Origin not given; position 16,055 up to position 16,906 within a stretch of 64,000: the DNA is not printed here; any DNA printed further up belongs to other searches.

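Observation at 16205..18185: Cyc2-type fused monoheme cytochrome-porin followed by a rusticyanin/sulfocyanin-type cupredoxin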

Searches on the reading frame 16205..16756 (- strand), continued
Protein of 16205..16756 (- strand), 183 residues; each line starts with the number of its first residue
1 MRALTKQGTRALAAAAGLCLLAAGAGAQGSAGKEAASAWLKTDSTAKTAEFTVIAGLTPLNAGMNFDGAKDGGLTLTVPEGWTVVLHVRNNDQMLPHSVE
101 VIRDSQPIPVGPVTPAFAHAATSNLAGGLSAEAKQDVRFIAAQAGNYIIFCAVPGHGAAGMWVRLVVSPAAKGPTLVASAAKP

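Call 64: fold_search(model_id=the predicted structure, library=pdb)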
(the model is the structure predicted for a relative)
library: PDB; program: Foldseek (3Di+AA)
matches with E <= 10: 1526; with E <= 0.001: 178
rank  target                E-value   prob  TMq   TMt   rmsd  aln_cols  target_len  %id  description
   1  1a8z                  9.2e-07  1.00  0.48  0.56   5.7       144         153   24  STRUCTURE DETERMINATION OF A 16.8KDA COPPER PROTEIN RUSTICYANIN AT 2.1A RESOLUTION USING ANOMALOUS SCATTERING DATA WITH  (released 1998-06-17)
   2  2cak                  1.2e-06  1.00  0.49  0.56   5.7       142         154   23  1.27Angstrom Structure of Rusticyanin from Thiobacillus ferrooxidans (released 2006-03-08)
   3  1a3z                  1.2e-06  1.00  0.46  0.55   6.4       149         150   22  REDUCED RUSTICYANIN AT 1.9 ANGSTROMS (released 1998-07-29)
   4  1rcy                  1.5e-06  1.00  0.45  0.53   5.2       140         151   24  RUSTICYANIN (RC) FROM THIOBACILLUS FERROOXIDANS (released 1997-05-15)
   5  1gy1_A                2.0e-06  1.00  0.44  0.51   6.3       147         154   22  Crystal structures of Ser86Asp and Met148Leu Rusticyanin (released 2002-05-23)
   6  1gy2_A                2.2e-06  1.00  0.47  0.54   6.0       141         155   23  Crystal structure of Met148Leu rusticyanin (released 2002-05-23)
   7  1cur_MODEL_1_A        3.2e-06  1.00  0.46  0.53   6.0       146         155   23  REDUCED RUSTICYANIN, NMR (released 1996-11-08)
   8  2cal                  4.3e-06  1.00  0.46  0.53   6.1       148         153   22  Crystal structure of His143Met rusticyanin (released 2006-01-05)
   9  1e30_A                5.7e-06  1.00  0.44  0.51   6.3       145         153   23  Crystal structure of the Met148Gln mutant of rusticyanin at 1.5 Angstrom resolution (released 2000-07-28)
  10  6kol                  6.7e-06  1.00  0.45  0.62   4.4       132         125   23  Crystal structure of auracyanin from photosynthetic bacterium Roseiflexus castenholzii (released 2020-01-29)
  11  3sbp_D                1.9e-05  1.00  0.45  0.15   3.3       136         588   17  Pseudomonas stutzeri nitrous oxide reductase, P1 crystal form (released 2011-08-10)
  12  3gdc_B                1.9e-05  1.00  0.46  0.31   6.2       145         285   18  Crystal structure of multicopper oxidase (released 2010-03-09)
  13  6rl0_C                2.0e-05  1.00  0.45  0.15   3.4       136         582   17  Recombinant Pseudomonas stutzeri nitrous oxide reductase, form I (released 2019-06-26)
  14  7aq7_B                2.6e-05  1.00  0.45  0.15   3.3       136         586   16  Pseudomonas stutzeri nitrous oxide reductase mutant, H583Y (released 2021-01-13)
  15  6y6y_B                2.8e-05  1.00  0.45  0.15   3.3       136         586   17  Pseudomonas stutzeri nitrous oxide reductase mutant, H129A (released 2021-01-27)
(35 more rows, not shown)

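Call 79: search_protein_families(library=ncbifam, proteins=[L096:4196-5935:+, L096:1988-4168:+, L096:6848-8038:+], max_evalue=0.00001)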
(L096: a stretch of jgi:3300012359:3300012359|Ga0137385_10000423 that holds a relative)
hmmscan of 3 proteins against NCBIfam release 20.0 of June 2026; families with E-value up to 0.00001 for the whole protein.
L096:4196-5935:+ (579 aa): 6 families
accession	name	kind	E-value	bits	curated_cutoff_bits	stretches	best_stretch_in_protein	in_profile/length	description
TIGR03075.1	PQQ_enz_alc_DH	subfamily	2e-133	445.8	480.05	1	40-556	6-527/530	PQQ-dependent dehydrogenase, methanol/ethanol family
TIGR04528.1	acido_non_PQQ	subfamily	4e-94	316.1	650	1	53-557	5-486/493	acido-empty-quinoprotein group A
TIGR03074.1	PQQ_membr_DH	subfamily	1.6e-55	188.3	832.65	3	270-385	381-502/783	membrane-bound PQQ-dependent dehydrogenase, glucose/quinate/shikimate family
TIGR03300.1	assembly_YfgL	equivalog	3.1e-21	75.5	285.2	2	69-234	31-171/377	outer membrane protein assembly factor BamB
NF008351.0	PRK11138.1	equivalog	1.6e-17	63.1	423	1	113-234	75-186/394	outer membrane protein assembly factor BamB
NF041516.1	PA2928_fam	subfamily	3.2e-06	26.7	70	0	476-513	317-354/376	PA2928 family protein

L096:1988-4168:+ (726 aa): 20 families
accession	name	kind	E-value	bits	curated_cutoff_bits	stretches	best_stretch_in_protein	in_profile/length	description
NF041535.1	TonB_rec_PqqU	equivalog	4.9e-100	335.8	1200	1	63-722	15-671/676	TonB-dependent receptor PqqU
TIGR01783.1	TonB-siderophor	subfamily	1.3e-45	156.2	223.5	2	413-720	366-645/649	TonB-dependent siderophore receptor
TIGR01785.1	TonB-hemin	subfamily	2.8e-33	115.3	316.85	2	352-708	305-669/677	TonB-dependent heme/hemoglobin receptor family protein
TIGR01786.1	TonB-hemlactrns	subfamily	8e-28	97.2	323.75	1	409-719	392-714/719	TonB-dependent hemoglobin/transferrin/lactoferrin family receptor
NF007465.0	PRK10044.1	equivalog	3.9e-23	81.5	803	2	397-593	431-611/726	ferrichrome porin FhuA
TIGR01779.1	TonB-B12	equivalog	3.7e-21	75.3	599.7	2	50-268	31-241/614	TonB-dependent vitamin B12 receptor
NF010651.0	PRK14050.1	equivalog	8e-17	60.6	884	2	56-177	71-185/730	TonB-dependent siderophore receptor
NF007926.1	PRK10641.1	equivalog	6.7e-16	58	836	2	51-181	31-157/617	TonB-dependent vitamin B12 receptor BtuB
NF010010.0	PRK13483.1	equivalog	7.7e-15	53.9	927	2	461-586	405-547/660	ligand-gated channel protein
NF010650.0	PRK14049.1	equivalog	3.3e-14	52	904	1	364-589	389-608/729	ferrioxamine B receptor precursor protein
NF047944.1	FoxamRcptFoxA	equivalog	6.1e-13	47.9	1300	1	395-591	398-579/697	ferrioxamine B receptor FoxA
NF053590.1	TonB_dep_TOL0244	equivalog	1.2e-12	47.3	645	0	51-184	15-146/604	TOL_0244 family TonB-dependent receptor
NF010012.0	PRK13486.1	equivalog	3.1e-09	35.8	924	0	471-585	428-550/696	TonB-dependent receptor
NF007349.0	PRK09840.1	equivalog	6.5e-09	34.3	686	1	460-586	515-638/760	catecholate siderophore receptor Fiu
NF049947.1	TonB_dep_PCPU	exception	6.7e-09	34.5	800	0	372-595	364-581/685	TonB-dependent receptor, PCPU motif-type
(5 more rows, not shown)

L096:6848-8038:+ (396 aa): 0 families
